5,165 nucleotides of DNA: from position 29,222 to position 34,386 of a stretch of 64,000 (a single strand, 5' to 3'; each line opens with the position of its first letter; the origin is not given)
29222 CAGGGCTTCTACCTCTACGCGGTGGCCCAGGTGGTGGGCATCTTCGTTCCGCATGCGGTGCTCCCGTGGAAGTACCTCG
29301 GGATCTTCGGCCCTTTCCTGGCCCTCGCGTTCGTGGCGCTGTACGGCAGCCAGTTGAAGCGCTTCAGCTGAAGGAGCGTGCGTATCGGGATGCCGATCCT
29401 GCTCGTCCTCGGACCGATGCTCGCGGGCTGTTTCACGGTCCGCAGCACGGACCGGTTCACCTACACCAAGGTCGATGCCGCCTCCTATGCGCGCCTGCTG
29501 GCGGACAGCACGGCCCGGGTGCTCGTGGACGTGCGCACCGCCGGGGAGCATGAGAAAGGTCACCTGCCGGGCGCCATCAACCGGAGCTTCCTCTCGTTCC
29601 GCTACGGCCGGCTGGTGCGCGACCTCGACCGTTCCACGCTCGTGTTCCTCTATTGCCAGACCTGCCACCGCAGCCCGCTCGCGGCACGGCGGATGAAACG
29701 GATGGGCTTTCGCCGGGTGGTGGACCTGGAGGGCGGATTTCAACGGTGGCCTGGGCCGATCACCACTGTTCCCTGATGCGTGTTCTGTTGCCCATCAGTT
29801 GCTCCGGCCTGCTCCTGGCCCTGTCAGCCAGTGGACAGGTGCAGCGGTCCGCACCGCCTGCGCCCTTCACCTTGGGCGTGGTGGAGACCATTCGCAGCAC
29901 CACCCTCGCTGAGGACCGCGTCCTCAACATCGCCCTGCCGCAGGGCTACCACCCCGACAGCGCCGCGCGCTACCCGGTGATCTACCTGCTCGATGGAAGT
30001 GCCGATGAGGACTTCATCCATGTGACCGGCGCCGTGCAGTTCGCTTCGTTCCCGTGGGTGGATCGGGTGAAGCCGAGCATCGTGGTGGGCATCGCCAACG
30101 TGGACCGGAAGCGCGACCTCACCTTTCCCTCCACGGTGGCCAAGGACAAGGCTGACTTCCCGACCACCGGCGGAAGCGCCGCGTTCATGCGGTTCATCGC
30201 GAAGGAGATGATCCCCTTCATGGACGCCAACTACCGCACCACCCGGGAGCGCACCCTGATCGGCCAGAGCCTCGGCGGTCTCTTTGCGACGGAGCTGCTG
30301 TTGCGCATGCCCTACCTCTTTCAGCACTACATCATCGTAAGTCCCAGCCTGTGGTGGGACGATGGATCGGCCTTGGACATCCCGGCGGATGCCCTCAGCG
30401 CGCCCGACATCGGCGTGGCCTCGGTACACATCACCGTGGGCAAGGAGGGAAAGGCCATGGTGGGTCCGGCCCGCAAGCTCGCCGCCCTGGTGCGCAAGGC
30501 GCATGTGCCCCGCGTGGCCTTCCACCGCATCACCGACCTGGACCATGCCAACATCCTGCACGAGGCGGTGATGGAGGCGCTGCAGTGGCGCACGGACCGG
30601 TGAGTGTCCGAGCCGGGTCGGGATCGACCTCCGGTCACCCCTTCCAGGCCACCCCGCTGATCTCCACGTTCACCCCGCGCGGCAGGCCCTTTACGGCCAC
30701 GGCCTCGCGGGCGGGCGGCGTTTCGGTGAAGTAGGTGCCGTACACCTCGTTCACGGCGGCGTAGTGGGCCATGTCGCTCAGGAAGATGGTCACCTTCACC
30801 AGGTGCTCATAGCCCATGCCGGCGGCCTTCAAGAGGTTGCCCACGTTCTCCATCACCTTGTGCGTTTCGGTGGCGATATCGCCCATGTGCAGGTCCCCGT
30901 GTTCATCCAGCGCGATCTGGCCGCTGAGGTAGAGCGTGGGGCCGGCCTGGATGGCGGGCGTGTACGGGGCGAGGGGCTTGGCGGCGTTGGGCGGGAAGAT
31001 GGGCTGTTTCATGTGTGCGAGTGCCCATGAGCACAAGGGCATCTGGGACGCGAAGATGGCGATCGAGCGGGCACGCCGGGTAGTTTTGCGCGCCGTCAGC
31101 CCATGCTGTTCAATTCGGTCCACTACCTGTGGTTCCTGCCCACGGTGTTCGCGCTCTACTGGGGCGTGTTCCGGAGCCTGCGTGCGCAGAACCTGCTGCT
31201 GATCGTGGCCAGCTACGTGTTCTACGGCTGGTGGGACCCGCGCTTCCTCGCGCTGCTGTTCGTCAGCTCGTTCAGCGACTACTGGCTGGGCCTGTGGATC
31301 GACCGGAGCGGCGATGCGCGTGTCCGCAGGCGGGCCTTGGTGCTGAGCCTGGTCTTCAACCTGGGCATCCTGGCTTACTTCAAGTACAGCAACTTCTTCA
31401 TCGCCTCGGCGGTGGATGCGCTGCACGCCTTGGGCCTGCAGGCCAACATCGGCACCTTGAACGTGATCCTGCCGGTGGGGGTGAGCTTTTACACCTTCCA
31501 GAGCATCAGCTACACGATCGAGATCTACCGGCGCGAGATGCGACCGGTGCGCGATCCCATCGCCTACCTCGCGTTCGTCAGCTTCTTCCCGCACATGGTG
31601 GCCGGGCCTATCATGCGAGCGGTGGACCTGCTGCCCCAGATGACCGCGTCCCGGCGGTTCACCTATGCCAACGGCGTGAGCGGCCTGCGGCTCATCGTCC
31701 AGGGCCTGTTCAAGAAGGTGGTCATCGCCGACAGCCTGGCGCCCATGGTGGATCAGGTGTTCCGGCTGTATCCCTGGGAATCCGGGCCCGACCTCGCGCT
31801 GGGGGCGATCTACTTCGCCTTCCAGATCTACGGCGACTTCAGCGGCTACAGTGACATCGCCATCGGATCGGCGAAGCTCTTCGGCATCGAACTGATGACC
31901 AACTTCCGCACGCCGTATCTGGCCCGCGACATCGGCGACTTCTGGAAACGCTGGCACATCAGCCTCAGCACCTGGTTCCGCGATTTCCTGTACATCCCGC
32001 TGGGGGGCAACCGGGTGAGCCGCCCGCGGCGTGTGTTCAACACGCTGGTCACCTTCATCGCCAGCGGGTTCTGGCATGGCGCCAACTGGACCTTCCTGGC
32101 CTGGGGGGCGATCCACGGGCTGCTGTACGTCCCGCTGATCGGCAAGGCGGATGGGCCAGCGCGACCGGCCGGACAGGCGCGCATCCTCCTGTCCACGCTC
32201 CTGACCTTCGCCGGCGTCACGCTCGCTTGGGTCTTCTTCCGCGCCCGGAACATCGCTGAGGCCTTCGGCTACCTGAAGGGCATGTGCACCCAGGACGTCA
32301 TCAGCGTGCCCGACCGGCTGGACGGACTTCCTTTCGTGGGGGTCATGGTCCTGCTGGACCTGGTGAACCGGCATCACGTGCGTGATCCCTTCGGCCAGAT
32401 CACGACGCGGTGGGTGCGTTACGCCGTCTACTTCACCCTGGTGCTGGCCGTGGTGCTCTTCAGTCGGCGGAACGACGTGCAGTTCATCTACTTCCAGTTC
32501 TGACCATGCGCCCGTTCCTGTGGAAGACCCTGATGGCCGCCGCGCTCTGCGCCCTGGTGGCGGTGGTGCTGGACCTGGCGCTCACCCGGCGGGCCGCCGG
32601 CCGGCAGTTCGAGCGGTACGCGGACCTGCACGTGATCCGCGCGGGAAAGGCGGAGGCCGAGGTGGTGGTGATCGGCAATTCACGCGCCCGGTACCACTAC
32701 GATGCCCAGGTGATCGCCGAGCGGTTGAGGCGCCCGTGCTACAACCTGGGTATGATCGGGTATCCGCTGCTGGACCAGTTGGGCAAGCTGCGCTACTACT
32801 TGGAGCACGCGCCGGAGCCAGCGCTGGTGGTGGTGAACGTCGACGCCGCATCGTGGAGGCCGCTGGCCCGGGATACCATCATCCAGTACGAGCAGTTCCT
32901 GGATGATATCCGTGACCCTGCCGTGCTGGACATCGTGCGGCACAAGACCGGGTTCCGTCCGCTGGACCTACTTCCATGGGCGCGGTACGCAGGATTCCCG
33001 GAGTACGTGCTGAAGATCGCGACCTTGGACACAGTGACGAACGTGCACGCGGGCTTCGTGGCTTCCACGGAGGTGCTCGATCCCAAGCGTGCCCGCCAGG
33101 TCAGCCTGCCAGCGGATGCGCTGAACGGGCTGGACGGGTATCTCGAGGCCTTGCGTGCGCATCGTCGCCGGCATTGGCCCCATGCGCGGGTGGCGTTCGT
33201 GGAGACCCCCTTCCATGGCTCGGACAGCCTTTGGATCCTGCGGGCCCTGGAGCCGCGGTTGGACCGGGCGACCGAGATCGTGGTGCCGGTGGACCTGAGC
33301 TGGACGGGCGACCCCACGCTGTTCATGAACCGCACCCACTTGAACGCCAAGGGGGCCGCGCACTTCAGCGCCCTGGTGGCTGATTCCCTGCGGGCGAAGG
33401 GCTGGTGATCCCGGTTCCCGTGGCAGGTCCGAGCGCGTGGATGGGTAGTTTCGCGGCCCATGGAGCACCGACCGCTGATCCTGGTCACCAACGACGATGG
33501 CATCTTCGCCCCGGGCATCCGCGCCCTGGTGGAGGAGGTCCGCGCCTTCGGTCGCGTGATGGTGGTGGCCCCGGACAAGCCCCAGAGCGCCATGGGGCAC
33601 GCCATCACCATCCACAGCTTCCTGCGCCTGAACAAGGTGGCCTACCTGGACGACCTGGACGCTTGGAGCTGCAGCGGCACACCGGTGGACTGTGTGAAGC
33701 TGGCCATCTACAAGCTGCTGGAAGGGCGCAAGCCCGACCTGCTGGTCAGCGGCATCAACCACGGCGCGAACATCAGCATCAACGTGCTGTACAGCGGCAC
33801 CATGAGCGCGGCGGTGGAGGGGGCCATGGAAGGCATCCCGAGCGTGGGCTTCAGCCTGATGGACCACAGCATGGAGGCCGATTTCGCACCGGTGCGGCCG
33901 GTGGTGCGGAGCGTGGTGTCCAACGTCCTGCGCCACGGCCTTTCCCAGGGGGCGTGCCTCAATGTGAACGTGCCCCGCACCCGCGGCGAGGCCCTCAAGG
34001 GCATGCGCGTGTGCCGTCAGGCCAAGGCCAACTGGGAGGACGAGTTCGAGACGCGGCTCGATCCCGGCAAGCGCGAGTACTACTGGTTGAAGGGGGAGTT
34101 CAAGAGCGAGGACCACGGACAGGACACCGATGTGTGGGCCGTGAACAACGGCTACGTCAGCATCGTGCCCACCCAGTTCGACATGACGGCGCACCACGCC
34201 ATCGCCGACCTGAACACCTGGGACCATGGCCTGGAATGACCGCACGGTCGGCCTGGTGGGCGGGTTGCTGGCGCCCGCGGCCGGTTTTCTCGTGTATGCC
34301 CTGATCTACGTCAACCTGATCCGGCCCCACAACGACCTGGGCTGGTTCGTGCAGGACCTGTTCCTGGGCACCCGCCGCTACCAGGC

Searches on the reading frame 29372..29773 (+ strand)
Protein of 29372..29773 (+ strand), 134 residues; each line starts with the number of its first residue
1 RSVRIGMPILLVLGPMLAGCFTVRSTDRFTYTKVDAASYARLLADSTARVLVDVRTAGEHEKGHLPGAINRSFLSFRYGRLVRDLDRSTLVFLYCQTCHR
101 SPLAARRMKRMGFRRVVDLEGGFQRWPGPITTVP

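Call 22: search_protein_families(library=pfam, proteins=[window:29372-29773:+], max_evalue=0.01)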
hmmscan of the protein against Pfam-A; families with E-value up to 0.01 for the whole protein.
window:29372-29773:+ (134 aa): 1 family
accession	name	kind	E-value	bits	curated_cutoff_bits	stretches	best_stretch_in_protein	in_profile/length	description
PF00581.25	Rhodanese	-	3.8e-16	59.8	22.2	1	38-126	4-99/102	Rhodanese-like domain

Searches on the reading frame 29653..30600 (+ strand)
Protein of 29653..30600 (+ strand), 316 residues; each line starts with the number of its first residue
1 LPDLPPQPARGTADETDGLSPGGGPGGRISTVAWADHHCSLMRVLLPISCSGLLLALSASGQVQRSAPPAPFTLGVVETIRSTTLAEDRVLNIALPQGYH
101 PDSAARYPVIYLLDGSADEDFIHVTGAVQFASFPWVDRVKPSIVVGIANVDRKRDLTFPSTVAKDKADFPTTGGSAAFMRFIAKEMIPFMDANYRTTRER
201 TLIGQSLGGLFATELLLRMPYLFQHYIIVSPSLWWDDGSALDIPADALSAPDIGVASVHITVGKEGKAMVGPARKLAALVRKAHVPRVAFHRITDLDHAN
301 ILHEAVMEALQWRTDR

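Call 22: search_protein_families(library=pfam, proteins=[window:29653-30600:+], max_evalue=0.01)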
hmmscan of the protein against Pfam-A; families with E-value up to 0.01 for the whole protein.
window:29653-30600:+ (316 aa): 2 families
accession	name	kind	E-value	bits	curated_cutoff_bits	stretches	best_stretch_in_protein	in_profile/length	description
PF00756.26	Esterase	-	8.4e-24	85.1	22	1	82-279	1-209/251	Putative esterase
PF12146.15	Hydrolase_4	-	5.2e-05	23.1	27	1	186-245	65-122/239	Serine aminopeptidase, S33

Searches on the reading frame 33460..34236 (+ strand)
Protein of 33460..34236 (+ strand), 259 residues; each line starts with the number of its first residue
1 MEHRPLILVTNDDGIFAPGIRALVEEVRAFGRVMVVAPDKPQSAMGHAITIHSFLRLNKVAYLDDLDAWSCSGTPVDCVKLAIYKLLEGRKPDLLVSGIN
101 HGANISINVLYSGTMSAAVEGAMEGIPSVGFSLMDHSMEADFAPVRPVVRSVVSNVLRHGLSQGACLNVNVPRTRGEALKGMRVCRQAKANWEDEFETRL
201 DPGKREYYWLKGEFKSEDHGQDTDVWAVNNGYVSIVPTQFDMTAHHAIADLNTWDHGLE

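Call 22: search_protein_families(library=pfam, proteins=[window:33460-34236:+], max_evalue=0.01)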
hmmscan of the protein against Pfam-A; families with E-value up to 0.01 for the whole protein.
window:33460-34236:+ (259 aa): 1 family
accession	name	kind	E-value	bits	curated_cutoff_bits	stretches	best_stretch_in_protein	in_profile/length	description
PF01975.23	SurE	-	8e-67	225.1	22.1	1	7-193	1-188/189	Survival protein SurE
